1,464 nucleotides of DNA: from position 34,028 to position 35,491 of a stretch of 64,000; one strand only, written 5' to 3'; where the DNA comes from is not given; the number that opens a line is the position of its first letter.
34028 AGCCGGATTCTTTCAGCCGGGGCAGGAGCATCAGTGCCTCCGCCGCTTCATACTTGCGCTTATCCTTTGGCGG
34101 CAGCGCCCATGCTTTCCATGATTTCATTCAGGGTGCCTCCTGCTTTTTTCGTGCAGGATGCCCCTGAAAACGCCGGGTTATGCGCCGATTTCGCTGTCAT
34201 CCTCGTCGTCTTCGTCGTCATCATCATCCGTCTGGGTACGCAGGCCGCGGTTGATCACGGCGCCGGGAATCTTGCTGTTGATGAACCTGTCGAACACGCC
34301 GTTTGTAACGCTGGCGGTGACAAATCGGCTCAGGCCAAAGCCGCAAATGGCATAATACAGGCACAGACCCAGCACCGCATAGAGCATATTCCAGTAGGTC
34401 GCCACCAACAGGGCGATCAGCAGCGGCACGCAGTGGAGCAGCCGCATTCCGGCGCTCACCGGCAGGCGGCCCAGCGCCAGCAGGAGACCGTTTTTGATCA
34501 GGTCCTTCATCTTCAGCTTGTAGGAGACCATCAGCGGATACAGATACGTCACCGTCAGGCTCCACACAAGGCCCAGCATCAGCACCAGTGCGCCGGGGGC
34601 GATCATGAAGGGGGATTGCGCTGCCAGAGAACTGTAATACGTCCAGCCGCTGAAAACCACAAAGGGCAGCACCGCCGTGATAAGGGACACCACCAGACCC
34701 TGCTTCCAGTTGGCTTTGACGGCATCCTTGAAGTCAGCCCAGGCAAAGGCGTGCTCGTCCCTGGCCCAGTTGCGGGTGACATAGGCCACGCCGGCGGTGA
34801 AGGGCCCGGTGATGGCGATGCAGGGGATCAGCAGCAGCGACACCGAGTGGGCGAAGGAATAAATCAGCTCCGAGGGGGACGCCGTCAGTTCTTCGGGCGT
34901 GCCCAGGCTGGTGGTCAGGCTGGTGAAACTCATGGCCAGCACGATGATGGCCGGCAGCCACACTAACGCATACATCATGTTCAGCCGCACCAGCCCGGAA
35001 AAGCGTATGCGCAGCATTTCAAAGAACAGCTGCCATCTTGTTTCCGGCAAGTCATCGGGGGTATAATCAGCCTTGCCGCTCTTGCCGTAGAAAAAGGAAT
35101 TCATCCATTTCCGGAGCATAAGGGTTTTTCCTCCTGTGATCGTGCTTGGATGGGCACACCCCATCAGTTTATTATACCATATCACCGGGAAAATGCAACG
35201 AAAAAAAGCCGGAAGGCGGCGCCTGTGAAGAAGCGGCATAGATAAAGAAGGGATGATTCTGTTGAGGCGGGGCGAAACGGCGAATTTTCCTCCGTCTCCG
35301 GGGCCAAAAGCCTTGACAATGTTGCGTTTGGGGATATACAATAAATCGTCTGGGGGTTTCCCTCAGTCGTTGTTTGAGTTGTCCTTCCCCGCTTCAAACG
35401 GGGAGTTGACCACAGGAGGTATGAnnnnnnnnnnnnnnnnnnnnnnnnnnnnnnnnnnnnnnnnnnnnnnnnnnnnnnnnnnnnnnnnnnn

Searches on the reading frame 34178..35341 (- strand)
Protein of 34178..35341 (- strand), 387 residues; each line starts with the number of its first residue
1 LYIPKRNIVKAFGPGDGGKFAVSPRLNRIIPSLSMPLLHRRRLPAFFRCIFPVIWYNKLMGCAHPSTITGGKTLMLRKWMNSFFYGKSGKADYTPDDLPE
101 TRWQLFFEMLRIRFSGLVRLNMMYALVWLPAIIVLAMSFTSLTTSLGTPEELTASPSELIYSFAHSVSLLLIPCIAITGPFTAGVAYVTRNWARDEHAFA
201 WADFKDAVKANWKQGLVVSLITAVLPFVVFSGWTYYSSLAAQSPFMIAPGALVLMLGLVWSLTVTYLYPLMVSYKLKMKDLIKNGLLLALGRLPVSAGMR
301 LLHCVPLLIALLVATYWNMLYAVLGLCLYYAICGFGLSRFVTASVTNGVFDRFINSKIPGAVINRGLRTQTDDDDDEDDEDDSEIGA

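Call 90: search_protein_families(library=pfam, proteins=[window:34178-35341:-], max_evalue=0.0001)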
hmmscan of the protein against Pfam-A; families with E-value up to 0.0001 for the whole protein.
window:34178-35341:- (387 aa): 1 family
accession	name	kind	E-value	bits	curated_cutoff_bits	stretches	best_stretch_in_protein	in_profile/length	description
PF04854.19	DUF624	-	4e-08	33.8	24.2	1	170-230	13-74/77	Protein of unknown function, DUF624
